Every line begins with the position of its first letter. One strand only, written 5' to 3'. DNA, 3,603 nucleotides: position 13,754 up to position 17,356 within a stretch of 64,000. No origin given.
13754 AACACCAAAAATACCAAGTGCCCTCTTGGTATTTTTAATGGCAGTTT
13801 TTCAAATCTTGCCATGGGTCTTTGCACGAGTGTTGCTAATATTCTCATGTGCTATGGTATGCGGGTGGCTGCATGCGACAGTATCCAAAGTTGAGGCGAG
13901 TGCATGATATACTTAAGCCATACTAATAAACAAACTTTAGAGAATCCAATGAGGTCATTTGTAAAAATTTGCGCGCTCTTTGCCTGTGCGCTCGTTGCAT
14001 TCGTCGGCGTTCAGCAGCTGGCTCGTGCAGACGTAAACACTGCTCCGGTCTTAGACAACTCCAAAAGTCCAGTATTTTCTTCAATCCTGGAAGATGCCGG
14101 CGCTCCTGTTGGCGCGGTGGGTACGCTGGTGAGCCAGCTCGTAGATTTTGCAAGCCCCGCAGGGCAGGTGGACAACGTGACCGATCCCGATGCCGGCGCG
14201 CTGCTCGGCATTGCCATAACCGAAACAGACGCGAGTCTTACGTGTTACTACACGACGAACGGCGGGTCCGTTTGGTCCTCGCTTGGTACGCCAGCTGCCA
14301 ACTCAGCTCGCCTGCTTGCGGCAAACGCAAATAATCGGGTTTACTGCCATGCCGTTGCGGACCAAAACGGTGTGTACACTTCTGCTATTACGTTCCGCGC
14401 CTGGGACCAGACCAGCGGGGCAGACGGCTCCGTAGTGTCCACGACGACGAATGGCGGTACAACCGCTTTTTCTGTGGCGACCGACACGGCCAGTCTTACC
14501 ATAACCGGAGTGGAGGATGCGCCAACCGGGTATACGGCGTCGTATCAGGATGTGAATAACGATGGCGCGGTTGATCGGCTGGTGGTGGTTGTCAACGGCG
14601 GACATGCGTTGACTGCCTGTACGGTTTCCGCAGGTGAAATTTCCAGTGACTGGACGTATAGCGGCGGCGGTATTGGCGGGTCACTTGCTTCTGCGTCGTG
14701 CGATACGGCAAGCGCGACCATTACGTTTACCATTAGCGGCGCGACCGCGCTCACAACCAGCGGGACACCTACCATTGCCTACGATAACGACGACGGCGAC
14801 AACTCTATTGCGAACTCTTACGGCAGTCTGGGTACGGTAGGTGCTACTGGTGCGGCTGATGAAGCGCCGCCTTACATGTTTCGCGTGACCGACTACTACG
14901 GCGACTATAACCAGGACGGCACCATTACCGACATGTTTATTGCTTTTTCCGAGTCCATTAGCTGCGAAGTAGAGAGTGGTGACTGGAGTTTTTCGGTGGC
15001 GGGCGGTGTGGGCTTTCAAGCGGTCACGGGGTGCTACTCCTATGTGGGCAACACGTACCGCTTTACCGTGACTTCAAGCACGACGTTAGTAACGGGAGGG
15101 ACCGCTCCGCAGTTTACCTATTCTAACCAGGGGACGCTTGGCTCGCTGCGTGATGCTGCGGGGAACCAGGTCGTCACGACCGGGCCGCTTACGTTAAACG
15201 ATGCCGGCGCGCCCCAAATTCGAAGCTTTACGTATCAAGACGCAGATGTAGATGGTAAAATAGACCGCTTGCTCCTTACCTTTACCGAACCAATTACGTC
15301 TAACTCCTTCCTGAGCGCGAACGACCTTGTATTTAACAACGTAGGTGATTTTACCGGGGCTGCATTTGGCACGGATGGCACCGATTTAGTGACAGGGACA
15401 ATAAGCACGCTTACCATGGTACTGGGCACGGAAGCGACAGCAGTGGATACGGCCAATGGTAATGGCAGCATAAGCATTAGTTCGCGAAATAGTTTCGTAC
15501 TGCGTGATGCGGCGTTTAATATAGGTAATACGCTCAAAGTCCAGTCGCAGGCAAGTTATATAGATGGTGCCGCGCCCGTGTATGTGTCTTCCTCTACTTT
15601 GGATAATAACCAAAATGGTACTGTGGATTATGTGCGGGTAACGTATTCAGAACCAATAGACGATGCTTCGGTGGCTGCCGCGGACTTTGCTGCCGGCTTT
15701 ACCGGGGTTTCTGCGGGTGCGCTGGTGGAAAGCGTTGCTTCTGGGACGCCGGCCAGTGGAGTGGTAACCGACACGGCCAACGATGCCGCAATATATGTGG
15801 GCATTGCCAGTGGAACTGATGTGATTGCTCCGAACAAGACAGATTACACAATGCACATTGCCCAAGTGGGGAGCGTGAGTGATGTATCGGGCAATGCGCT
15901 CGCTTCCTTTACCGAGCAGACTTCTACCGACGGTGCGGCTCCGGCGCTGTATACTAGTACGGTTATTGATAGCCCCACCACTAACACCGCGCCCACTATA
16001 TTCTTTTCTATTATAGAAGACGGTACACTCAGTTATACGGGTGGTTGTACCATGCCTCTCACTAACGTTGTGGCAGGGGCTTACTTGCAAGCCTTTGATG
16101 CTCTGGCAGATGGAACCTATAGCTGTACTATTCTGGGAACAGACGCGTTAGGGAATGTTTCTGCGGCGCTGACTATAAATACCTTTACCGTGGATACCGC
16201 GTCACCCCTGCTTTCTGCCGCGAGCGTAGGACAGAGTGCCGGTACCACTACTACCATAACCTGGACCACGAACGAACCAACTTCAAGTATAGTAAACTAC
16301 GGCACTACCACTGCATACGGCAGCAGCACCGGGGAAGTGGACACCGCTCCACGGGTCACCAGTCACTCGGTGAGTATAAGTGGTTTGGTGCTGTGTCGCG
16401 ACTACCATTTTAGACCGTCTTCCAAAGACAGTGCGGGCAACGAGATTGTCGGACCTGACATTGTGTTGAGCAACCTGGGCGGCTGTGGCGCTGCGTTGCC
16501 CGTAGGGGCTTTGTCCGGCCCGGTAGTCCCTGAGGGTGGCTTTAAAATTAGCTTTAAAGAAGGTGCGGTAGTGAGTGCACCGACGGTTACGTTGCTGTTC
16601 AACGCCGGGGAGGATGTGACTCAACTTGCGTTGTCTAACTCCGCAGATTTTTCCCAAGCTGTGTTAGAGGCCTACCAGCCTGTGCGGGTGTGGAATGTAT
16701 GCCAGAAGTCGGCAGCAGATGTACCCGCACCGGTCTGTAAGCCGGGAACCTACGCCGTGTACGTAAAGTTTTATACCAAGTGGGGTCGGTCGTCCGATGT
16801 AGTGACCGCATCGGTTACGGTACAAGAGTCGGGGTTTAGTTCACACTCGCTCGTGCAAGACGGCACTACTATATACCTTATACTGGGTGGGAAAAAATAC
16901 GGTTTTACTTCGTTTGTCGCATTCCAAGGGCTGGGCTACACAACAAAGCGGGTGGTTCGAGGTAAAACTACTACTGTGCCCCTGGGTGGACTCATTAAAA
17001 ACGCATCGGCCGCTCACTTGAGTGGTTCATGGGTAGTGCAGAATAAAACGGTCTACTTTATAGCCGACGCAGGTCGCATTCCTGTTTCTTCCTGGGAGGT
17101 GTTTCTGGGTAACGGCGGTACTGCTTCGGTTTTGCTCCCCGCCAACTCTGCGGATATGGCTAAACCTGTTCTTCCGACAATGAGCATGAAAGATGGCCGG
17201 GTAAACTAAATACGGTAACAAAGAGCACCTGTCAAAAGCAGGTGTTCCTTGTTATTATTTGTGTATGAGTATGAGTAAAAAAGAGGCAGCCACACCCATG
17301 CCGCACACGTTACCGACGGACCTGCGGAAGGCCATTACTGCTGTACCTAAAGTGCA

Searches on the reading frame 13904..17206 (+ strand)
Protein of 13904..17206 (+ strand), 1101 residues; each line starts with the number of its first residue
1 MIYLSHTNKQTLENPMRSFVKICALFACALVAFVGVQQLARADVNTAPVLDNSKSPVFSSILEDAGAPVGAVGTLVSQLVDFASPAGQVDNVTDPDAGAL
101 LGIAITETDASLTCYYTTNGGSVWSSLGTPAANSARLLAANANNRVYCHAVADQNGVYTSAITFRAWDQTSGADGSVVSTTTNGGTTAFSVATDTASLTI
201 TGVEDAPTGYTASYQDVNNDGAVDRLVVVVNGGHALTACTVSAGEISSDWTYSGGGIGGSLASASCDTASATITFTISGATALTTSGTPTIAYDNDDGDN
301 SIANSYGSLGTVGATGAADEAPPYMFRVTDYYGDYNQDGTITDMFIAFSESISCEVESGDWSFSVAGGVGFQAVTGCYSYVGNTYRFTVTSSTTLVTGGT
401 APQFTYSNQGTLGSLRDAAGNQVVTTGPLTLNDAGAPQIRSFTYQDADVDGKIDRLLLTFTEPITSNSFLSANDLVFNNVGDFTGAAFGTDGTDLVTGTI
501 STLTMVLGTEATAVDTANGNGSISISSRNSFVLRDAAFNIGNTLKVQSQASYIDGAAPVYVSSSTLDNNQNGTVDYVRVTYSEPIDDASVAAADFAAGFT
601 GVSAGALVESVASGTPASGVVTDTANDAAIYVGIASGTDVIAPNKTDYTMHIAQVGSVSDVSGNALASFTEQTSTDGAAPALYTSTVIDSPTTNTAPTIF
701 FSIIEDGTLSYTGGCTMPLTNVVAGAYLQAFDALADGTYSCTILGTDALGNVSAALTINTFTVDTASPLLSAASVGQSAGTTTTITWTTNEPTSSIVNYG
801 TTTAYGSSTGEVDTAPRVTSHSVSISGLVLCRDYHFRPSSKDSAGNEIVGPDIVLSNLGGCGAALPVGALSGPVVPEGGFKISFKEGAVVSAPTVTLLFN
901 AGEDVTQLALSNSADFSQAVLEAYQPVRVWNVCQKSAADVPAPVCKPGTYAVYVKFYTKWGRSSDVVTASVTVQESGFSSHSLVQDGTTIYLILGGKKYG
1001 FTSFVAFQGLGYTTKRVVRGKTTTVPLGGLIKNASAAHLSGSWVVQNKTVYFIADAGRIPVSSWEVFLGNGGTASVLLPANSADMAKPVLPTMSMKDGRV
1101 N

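Call 11: search_protein_families(library=pfam, proteins=[window:13904-17206:+], max_evalue=0.01)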
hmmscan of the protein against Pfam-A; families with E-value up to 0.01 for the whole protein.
window:13904-17206:+ (1101 aa): 1 family
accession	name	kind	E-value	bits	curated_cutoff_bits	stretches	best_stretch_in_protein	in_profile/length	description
PF19077.6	Big_13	-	0.00026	21.9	27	1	689-765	21-102/102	Bacterial Ig-like domain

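Call 86: find_encoding_contigs(protein=window:13904-17206:+, flank=10000, max_places=3)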
Protein window:13904-17206:+ (1101 aa): 2 contigs read that carry it; 1 place shown.
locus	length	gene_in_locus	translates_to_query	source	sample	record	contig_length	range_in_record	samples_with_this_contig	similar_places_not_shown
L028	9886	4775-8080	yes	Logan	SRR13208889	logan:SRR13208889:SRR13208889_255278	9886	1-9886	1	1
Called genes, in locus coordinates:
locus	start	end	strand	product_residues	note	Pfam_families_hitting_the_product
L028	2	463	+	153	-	?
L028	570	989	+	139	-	PF08570:DUF1761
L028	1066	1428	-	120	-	-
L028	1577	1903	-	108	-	PF09966:DUF2200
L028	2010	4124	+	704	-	PF04300:FBA, PF19077:Big_13 (faint), PF01471:PG_binding_1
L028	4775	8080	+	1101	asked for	-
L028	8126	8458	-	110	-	-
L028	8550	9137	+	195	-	PF08818:DUF1801 (weak)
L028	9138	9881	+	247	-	PF02517:Rce1-like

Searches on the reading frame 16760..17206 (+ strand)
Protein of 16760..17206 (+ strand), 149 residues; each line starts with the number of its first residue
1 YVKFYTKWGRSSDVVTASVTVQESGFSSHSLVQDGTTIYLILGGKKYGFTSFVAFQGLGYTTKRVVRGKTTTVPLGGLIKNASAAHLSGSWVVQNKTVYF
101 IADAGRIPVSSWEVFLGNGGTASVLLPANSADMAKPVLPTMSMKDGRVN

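Call 6: search_protein_families(library=pfam, proteins=[window:16760-17206:+], max_evalue=10)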
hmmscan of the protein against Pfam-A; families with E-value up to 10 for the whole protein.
window:16760-17206:+ (149 aa): 0 families

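Call 7: search_protein_families(library=ncbifam, proteins=[window:16760-17206:+], max_evalue=10)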
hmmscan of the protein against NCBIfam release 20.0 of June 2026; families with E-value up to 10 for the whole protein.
window:16760-17206:+ (149 aa): 0 families

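Call 51: find_homologous_proteins(query=A6, max_evalue=0.00001)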
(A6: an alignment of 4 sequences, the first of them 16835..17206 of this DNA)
Query A6 (4 sequences) (124 aa, profile of the alignment): 38 proteins with E <= 0.00001 among 586 candidates.
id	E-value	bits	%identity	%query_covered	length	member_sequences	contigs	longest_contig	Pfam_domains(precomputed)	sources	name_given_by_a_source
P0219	8.0e-49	183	40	96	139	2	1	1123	-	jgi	jgi:hypothetical protein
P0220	1.3e-48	182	43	96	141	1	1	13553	-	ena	-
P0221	4.0e-48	181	37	99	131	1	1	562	-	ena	-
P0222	3.1e-47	178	38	99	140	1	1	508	-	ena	-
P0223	3.4e-47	178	37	95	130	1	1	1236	-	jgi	jgi:hypothetical protein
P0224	1.6e-46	176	35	99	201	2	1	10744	-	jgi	jgi:hypothetical protein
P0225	5.2e-46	174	38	95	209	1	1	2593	PF05345.19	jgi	jgi:hypothetical protein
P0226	2.4e-45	172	37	99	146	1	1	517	-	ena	-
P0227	3.9e-45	171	35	99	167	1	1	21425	-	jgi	-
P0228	4.7e-45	171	45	100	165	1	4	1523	-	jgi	jgi:hypothetical protein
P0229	5.9e-45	171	35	96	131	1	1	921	-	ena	-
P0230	7.4e-45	170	38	99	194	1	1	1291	-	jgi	jgi:hypothetical protein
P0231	1.2e-44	170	35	100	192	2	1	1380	-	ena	-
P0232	5.4e-44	167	43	100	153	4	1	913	-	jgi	jgi:hypothetical protein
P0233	6.4e-44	167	40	99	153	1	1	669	-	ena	-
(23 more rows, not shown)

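Call 59: predict_structure(alignment_id=A7)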
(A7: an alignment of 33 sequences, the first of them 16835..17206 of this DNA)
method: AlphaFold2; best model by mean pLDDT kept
length: 124 residues; sequences in the alignment: 33
mean_pLDDT: 96.3   pTM: 0.86
mean pLDDT of the five models: 96.3, 96.1, 95.8, 95.6, 95.5
residues with pLDDT >= 90: 121; 70-90: 3; 50-70: 0; < 50: 0
segments of 3 or more residues with pLDDT < 50: none
pLDDT, mean of each block of 10 residues (from residue 1): 95 96 98 96 97 96 97 97 98 94 98 97 89
secondary structure, 60 per line:
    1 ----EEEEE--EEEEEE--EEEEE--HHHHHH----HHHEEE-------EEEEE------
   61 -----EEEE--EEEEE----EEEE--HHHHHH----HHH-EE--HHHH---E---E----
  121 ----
elements in order: E5-9 E12-17 E20-24 H27-32 E40-42 E50-54 E66-69 E72-76 E81-84 H87-92 H105-108

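Call 70: search_protein_families(library=phrogs, proteins=[window:16835-17206:+, P0219], max_evalue=1)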
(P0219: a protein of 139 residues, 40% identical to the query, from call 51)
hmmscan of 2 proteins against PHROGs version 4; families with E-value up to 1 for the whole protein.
window:16835-17206:+ (124 aa): 1 family
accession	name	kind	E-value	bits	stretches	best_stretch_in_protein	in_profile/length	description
phrog_9616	-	unknown function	0.32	12.1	0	64-90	6-32/118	-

P0219 (139 aa): 1 family
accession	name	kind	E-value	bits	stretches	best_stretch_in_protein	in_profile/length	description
phrog_9616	-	unknown function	0.2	12.7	0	76-119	3-44/118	-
